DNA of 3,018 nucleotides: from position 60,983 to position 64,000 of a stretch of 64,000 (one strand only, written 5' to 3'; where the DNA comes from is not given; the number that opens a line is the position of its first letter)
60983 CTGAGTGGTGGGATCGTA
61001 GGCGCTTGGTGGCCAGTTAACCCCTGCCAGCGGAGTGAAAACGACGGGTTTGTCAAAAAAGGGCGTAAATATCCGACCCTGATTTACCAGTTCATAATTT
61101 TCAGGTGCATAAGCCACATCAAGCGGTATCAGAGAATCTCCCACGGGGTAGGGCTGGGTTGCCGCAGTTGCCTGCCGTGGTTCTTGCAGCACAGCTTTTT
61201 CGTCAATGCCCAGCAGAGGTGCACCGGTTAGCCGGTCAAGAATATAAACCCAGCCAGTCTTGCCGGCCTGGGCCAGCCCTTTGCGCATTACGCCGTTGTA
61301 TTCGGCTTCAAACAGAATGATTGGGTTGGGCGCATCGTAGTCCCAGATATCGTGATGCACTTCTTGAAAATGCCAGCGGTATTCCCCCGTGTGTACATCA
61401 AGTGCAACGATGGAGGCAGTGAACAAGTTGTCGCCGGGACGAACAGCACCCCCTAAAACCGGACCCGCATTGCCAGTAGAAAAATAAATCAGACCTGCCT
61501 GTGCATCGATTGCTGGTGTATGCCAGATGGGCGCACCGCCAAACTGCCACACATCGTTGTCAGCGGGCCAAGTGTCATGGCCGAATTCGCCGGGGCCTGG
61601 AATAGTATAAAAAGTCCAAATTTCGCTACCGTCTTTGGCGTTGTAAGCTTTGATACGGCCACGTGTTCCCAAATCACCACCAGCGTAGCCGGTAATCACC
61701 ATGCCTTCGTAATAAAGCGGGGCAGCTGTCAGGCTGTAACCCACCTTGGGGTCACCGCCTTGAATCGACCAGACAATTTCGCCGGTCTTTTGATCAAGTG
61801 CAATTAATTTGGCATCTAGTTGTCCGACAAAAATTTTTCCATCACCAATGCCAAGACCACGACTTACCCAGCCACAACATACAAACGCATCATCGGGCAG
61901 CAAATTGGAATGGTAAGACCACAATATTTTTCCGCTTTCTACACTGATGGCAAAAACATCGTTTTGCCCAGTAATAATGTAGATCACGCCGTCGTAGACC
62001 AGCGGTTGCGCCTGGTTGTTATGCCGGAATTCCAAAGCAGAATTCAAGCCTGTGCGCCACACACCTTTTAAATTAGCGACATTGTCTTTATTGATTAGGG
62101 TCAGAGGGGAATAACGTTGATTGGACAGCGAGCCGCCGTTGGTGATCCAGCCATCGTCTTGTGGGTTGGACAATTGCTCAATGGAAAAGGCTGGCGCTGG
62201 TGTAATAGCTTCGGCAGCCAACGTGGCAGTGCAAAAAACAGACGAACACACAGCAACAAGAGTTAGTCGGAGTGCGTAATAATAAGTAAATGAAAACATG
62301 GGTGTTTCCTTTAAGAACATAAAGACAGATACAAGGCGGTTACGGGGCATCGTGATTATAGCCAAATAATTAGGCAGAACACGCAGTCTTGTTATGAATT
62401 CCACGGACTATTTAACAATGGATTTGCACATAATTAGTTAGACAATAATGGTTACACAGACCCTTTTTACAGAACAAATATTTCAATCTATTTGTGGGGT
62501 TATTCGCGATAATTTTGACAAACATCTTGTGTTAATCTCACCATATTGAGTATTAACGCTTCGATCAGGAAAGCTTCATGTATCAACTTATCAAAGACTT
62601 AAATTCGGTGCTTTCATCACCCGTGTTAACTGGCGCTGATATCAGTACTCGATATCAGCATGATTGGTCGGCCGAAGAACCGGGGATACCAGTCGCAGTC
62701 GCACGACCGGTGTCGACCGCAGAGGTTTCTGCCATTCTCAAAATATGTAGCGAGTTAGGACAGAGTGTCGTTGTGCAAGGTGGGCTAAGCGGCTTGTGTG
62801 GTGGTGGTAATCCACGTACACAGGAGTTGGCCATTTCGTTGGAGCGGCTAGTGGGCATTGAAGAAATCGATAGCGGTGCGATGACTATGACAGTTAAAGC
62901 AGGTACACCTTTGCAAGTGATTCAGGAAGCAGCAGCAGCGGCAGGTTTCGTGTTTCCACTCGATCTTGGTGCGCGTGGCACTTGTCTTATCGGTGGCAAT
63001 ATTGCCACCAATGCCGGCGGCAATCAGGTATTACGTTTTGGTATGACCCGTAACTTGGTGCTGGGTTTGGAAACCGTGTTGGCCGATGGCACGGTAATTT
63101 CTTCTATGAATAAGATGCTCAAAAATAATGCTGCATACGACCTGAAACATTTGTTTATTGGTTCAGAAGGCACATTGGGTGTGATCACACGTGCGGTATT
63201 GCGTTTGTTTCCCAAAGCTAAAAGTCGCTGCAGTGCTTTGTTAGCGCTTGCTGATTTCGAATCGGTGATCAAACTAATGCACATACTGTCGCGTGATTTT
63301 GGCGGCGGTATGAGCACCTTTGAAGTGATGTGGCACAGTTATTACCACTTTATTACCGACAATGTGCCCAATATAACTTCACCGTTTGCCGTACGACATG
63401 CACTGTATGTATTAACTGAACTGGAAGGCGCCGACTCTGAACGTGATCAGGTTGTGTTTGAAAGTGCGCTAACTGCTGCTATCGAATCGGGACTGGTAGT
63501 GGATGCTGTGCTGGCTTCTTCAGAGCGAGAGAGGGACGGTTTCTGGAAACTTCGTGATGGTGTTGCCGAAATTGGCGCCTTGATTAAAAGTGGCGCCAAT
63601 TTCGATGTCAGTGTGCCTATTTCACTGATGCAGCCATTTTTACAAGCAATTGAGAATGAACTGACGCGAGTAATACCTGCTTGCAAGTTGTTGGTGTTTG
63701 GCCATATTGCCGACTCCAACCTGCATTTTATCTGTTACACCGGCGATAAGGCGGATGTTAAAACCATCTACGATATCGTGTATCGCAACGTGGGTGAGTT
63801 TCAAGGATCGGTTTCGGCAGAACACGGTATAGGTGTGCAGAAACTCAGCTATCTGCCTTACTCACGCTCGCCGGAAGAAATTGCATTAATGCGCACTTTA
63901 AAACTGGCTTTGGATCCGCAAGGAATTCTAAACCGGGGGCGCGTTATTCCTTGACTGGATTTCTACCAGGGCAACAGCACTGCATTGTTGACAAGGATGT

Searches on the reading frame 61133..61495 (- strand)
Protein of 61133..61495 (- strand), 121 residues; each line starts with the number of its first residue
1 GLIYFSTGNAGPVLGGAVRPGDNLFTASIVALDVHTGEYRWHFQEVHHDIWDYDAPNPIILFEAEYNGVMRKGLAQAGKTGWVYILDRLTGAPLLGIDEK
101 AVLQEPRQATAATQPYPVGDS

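Call 89: search_solved_structures(query=window:61133-61495:-, max_evalue=1e-8, show_alignments=5)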
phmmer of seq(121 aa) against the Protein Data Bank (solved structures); distinct sequences matched with E-value up to 1e-8: 20.
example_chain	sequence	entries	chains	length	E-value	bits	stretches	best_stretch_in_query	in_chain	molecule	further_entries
1kb0_A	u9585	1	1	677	3.9e-20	75.4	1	3-92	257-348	quinohemoprotein alcohol dehydrogenase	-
6zcv_A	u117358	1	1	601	2.9e-19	72.5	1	2-96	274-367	Quinoprotein ethanol dehydrogenase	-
6zcw_A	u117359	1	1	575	3.2e-19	72.4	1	2-96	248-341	Quinoprotein ethanol dehydrogenase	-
1yiq_A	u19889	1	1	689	8.2e-19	71.1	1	17-94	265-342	Quinohemoprotein alcohol dehydrogenase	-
6dam_A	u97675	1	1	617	4.4e-18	68.7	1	2-96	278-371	Lanthanide-dependent methanol dehydrogenase XoxF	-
1lrw_A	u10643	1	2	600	2.9e-17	66.1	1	2-97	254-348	methanol dehydrogenase subunit 1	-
1w6s_A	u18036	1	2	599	6.1e-17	65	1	2-93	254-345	METHANOL DEHYDROGENASE SUBUNIT 1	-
1h4i_A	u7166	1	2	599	6.1e-17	65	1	2-93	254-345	METHANOL DEHYDROGENASE SUBUNIT 1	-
8gy2_A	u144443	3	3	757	7e-17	64.8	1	2-96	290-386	Alcohol dehydrogenase (quinone), dehydrogenase subunit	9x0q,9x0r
9ism_A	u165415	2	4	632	7.6e-17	64.7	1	2-93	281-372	Methanol dehydrogenase, alpha subunit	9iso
5xm3_A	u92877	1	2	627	9.5e-17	64.4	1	2-92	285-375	Glucose dehydrogenase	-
1kv9_A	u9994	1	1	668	1.1e-16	64.3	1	2-94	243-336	TYPE II QUINOHEMOPROTEIN ALCOHOL DEHYDROGENASE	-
1h4j_A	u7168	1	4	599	2.1e-16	63.3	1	2-93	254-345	Methanol dehydrogenase [cytochrome c] subunit 1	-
2d0v_A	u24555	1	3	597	5.2e-16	62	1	2-94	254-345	methanol dehydrogenase large subunit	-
4tqo_B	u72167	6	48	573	1.5e-15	60.5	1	2-94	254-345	Methanol dehydrogenase protein, large subunit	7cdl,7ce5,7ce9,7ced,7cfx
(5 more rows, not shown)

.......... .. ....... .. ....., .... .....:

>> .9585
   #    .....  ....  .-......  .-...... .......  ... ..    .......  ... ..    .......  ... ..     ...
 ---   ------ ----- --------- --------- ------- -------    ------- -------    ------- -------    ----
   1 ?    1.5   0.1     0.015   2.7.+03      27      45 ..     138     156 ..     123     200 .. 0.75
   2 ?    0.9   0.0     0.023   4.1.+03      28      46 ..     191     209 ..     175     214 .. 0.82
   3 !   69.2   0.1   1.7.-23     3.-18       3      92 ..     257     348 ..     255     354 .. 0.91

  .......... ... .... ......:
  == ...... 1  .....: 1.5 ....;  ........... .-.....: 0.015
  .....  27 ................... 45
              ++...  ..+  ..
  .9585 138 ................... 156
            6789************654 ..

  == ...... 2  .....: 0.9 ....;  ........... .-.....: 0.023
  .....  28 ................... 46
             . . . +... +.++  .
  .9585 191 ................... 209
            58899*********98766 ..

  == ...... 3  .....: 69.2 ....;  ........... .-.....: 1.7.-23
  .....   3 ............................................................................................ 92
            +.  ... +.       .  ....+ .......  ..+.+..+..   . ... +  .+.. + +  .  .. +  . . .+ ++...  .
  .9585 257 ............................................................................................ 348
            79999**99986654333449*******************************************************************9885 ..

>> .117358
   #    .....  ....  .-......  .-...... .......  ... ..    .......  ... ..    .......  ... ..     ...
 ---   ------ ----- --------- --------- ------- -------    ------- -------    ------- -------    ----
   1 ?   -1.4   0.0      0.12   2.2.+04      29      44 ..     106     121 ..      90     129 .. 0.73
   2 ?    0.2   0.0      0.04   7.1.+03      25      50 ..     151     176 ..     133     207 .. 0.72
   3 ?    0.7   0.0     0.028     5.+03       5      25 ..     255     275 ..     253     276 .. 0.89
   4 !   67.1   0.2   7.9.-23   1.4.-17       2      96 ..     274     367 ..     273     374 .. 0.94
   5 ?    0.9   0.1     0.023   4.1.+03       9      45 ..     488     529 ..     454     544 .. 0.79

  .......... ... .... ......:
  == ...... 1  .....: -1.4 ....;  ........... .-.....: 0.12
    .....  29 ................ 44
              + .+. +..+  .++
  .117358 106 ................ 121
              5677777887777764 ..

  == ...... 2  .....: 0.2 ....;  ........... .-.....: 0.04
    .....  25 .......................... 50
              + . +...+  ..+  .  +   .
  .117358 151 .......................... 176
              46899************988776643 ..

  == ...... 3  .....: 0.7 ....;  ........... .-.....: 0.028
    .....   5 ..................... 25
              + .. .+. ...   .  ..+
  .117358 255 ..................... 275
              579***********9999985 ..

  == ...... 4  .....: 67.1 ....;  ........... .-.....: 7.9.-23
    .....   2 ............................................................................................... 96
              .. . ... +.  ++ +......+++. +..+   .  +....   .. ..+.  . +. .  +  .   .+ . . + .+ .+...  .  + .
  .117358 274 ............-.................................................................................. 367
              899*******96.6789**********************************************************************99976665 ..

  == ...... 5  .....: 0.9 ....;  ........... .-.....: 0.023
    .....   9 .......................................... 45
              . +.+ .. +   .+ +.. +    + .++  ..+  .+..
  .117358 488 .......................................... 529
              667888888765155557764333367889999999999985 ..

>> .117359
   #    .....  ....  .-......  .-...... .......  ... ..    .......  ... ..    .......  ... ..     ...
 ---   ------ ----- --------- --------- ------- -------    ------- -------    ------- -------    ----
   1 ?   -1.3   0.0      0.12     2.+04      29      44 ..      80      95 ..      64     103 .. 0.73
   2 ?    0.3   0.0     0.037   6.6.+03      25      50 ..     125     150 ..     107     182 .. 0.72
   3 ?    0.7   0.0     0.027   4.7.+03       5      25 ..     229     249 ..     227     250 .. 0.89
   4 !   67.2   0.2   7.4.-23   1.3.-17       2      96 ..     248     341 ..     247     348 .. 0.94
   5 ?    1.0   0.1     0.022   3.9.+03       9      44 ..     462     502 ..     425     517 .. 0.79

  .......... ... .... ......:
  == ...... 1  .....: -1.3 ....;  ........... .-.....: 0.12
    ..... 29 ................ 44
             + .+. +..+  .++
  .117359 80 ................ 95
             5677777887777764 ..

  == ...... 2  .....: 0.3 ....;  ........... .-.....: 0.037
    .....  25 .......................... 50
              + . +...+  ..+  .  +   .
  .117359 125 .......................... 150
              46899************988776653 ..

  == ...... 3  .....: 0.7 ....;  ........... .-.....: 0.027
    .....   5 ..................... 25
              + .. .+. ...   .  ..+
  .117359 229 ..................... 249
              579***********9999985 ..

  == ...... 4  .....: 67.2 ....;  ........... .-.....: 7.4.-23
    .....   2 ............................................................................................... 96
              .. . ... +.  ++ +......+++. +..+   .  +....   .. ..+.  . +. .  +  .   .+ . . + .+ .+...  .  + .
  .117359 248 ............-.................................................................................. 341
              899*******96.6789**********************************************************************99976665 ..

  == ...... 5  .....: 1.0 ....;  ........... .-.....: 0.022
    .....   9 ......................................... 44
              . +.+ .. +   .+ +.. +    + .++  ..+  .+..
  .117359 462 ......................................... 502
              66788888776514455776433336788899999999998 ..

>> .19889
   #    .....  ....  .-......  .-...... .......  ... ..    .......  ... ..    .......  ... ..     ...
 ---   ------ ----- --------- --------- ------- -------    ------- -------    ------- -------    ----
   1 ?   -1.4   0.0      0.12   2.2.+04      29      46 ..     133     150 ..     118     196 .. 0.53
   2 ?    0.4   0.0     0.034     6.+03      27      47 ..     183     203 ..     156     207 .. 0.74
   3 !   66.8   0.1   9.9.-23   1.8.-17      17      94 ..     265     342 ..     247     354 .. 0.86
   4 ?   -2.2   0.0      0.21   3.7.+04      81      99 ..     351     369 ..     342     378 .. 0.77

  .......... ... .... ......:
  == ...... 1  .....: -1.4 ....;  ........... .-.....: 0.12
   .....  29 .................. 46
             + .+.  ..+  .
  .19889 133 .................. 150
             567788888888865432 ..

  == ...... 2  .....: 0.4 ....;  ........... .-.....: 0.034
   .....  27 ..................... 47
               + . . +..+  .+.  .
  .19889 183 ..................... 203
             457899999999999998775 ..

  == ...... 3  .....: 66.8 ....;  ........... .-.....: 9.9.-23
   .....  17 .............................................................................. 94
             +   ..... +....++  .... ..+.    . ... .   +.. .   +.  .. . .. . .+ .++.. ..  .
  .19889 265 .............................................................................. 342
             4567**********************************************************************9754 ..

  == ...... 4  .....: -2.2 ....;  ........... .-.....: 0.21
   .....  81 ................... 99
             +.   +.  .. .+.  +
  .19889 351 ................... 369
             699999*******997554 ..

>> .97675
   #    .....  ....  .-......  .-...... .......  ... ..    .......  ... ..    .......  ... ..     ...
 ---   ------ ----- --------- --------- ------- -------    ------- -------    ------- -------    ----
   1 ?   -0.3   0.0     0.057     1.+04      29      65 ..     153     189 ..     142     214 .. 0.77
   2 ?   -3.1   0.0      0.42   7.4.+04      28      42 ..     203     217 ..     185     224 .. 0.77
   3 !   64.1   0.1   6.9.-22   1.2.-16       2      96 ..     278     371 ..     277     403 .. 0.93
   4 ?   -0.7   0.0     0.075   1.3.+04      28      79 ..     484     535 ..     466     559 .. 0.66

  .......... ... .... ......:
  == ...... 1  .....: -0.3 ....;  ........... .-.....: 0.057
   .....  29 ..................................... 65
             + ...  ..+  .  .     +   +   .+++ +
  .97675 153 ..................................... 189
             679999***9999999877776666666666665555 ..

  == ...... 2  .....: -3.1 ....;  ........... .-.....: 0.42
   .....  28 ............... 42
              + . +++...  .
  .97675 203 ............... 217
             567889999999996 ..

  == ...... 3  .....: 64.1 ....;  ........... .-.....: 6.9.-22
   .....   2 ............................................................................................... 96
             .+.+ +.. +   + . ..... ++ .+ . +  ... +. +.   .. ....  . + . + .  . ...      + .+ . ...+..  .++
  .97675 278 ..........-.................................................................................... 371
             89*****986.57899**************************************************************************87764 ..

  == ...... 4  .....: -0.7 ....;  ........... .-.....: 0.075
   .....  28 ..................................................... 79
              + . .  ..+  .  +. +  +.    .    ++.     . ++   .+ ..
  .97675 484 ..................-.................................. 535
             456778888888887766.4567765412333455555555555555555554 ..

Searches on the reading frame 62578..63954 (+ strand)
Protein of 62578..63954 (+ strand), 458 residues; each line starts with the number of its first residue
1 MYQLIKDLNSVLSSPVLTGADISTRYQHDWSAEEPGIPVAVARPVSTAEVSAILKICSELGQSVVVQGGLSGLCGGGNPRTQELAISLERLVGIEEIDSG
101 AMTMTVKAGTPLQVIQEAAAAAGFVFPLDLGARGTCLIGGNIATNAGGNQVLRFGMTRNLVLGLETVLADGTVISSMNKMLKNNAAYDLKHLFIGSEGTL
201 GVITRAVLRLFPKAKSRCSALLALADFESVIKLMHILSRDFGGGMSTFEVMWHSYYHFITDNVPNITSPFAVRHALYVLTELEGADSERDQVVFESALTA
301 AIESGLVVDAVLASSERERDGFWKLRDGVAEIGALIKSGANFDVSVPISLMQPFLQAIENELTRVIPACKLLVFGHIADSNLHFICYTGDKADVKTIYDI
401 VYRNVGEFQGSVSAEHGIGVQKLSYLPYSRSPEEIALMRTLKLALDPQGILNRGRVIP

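Call 9: search_protein_families(library=pfam, proteins=[window:62578-63954:+], max_evalue=0.001)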
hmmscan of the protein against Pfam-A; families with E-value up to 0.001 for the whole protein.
window:62578-63954:+ (458 aa): 2 families
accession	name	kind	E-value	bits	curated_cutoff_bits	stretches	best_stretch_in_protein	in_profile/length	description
PF02913.24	FAD-oxidase_C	-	1.8e-43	149.5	21.2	1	215-456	3-248/248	FAD linked oxidases, C-terminal domain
PF01565.28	FAD_binding_4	-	6.4e-34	117.1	26.4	1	39-174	2-136/139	FAD binding domain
